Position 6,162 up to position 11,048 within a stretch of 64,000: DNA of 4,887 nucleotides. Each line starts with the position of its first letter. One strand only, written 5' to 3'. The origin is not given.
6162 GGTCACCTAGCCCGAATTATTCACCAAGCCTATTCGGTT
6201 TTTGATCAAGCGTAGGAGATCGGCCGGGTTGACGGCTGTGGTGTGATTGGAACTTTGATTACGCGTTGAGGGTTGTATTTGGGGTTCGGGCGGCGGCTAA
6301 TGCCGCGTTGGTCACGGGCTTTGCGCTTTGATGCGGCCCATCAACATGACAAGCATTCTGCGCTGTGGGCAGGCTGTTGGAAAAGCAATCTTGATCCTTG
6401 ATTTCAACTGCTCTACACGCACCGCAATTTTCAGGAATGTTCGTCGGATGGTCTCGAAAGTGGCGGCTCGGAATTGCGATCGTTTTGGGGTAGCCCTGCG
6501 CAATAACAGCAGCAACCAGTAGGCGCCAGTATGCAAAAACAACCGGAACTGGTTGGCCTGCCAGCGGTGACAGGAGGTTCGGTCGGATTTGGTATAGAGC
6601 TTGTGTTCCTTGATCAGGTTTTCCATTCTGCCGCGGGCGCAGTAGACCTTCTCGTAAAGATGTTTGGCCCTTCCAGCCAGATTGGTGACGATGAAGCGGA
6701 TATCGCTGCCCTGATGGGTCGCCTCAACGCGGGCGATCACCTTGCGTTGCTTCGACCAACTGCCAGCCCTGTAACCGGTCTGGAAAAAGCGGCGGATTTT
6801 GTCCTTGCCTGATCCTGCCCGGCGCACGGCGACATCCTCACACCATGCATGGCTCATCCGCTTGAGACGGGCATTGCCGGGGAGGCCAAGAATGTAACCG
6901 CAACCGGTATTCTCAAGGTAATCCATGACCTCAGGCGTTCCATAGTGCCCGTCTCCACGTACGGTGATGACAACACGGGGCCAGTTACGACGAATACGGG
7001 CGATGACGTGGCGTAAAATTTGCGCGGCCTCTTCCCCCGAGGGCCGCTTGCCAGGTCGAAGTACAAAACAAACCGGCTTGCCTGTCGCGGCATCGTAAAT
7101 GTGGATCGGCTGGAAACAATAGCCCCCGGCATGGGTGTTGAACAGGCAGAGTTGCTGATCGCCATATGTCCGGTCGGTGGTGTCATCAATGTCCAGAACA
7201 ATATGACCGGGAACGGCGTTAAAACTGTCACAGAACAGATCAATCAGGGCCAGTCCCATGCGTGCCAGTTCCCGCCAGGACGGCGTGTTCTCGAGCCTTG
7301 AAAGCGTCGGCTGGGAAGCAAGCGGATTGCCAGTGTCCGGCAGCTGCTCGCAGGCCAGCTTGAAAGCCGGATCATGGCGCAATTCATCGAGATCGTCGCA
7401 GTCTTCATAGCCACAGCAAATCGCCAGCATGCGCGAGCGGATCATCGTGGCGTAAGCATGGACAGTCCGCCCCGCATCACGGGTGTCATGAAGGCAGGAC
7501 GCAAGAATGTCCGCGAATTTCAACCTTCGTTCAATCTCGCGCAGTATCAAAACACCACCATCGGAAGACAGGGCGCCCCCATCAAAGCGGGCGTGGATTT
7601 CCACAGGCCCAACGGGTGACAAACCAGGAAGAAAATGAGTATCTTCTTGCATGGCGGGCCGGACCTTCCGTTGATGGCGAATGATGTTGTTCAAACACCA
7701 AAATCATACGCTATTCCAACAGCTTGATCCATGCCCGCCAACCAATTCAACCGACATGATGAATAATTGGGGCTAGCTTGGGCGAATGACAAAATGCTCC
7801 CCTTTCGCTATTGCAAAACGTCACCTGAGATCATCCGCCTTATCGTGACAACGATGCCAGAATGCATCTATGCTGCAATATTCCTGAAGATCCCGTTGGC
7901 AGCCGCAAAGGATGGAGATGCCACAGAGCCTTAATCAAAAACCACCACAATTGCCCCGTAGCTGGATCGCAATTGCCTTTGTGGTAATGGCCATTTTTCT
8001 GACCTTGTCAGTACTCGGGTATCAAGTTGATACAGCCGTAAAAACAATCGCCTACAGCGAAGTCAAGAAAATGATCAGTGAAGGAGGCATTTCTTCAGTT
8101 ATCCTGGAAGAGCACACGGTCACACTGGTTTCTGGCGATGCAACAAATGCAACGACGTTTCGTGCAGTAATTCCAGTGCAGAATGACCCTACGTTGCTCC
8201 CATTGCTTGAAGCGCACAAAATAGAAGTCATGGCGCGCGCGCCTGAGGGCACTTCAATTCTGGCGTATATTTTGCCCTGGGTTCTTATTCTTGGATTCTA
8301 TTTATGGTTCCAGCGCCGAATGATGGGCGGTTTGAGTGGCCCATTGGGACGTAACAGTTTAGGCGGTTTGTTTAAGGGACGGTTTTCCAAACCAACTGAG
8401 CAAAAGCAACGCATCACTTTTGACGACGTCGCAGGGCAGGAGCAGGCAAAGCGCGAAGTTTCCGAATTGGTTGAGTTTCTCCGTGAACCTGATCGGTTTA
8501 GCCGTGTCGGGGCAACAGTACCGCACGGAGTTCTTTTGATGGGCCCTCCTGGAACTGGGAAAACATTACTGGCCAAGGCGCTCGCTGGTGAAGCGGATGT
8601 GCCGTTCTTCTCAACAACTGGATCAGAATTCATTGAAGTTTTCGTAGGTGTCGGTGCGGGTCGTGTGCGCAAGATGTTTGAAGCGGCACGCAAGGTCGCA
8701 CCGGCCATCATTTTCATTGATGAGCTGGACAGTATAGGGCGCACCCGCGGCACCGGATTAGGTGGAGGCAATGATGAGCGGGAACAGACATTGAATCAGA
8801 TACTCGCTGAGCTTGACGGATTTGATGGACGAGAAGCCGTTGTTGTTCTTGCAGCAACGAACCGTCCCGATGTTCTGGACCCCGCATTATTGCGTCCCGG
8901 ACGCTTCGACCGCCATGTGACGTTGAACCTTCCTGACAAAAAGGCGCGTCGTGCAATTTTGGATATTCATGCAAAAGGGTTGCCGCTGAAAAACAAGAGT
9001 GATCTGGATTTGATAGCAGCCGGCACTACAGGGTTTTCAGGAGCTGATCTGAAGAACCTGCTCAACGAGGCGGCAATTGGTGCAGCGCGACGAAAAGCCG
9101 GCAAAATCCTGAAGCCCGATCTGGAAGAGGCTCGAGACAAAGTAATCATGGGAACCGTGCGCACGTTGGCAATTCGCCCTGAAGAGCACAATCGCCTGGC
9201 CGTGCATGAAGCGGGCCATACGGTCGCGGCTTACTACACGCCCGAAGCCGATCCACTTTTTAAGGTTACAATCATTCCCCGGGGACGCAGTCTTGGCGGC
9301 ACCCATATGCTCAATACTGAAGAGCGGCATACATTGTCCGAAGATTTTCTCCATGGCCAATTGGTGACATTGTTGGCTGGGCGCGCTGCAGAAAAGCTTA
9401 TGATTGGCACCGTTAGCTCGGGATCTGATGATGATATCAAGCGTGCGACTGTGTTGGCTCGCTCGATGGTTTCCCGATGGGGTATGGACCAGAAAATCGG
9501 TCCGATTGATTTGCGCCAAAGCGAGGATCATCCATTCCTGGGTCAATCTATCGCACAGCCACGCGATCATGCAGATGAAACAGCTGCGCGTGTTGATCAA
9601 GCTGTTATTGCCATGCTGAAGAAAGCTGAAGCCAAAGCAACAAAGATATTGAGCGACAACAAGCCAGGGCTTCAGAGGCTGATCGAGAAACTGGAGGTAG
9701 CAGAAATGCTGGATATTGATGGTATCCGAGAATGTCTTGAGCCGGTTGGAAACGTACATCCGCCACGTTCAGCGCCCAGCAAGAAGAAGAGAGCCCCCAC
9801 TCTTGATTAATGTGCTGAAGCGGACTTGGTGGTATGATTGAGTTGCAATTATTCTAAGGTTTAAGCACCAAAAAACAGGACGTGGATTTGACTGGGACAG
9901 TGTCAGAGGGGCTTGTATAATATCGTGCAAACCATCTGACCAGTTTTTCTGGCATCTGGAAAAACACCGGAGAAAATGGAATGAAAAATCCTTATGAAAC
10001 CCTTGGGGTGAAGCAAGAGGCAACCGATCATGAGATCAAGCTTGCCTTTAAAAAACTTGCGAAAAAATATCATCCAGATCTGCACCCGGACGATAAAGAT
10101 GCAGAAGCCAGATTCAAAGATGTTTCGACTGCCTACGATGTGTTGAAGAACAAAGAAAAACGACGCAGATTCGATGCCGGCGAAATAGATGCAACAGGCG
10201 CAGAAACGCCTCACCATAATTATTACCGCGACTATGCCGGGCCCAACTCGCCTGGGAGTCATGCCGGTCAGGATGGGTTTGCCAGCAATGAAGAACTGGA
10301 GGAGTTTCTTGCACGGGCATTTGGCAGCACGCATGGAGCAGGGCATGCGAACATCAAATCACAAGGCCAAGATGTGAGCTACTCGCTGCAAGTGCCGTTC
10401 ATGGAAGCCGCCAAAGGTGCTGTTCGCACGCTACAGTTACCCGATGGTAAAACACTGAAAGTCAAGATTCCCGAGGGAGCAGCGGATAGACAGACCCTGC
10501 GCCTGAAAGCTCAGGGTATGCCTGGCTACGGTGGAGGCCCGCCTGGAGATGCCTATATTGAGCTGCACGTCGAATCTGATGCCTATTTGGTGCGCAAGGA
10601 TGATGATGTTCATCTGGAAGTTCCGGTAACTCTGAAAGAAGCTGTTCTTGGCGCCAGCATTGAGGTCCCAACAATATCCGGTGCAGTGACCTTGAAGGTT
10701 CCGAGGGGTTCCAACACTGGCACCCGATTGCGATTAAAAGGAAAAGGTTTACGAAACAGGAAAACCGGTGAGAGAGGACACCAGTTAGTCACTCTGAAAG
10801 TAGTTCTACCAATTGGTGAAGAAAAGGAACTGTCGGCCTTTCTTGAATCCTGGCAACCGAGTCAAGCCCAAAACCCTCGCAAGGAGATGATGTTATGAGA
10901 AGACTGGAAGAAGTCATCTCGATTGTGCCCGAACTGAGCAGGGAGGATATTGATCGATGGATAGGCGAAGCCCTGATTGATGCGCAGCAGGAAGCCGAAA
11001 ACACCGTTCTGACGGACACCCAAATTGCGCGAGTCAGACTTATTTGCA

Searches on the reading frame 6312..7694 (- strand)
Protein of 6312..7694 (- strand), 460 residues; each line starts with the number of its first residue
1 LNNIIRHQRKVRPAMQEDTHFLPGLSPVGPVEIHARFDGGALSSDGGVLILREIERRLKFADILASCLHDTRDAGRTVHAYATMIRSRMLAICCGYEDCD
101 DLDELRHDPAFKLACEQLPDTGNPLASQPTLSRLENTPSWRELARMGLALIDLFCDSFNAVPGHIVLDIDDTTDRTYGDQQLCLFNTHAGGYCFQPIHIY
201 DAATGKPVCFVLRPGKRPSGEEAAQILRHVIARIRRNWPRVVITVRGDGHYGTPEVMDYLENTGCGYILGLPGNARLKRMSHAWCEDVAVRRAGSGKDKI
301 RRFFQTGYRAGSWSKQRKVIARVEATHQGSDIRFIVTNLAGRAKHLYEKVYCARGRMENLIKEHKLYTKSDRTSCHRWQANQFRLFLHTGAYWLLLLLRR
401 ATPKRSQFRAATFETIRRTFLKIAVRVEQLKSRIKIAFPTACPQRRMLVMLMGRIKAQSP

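Call 41: search_protein_families(library=pfam, proteins=[window:6312-7694:-], max_evalue=0.00001)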
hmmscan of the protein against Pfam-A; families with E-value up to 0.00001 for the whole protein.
window:6312-7694:- (460 aa): 2 families
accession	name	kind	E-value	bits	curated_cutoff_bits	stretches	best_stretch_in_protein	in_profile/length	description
PF13701.12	DDE_Tnp_1_4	-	1.4e-153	511.7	34.7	1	30-457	6-432/435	Transposase DDE domain group 1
PF01609.27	DDE_Tnp_1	-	1.6e-21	77.4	23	1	163-394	3-200/200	Transposase DDE domain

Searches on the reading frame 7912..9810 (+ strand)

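Call 41: search_protein_families(library=pfam, proteins=[window:7912-9810:+], max_evalue=0.00001)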
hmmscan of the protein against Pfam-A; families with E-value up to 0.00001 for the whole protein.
window:7912-9810:+ (632 aa): 4 families
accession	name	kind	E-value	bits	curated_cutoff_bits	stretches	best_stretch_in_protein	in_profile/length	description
PF01434.24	Peptidase_M41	-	2.8e-50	171.3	29.9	1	421-606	3-189/191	Peptidase family M41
PF00004.35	AAA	-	1.7e-42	145.4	21.2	1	207-339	1-130/131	ATPase family associated with various cellular activities (AAA)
PF17862.7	AAA_lid_3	-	2.5e-10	40.2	27.2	1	364-405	3-44/45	AAA+ lid domain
PF06480.20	FtsH_ext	-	9.2e-09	35.9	25.5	1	18-110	4-102/103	FtsH Extracellular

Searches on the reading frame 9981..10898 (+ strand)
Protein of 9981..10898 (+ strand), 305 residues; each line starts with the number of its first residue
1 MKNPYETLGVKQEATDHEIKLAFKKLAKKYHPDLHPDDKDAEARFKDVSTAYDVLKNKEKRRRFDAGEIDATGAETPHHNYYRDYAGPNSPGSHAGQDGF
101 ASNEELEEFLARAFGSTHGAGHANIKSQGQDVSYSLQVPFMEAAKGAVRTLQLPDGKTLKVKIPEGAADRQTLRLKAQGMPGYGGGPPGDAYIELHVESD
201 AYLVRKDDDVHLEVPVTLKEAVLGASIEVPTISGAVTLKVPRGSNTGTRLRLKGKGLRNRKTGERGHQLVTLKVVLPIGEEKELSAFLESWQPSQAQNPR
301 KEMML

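Call 41: search_protein_families(library=pfam, proteins=[window:9981-10898:+], max_evalue=0.00001)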
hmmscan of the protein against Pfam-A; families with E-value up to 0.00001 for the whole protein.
window:9981-10898:+ (305 aa): 2 families
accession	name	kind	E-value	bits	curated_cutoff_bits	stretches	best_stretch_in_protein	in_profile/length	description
PF01556.23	DnaJ_C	-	5.4e-41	140.6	26.6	1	133-277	2-152/152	DnaJ C terminal domain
PF00226.36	DnaJ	-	2.4e-22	79.2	27.8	1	3-65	1-63/63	DnaJ domain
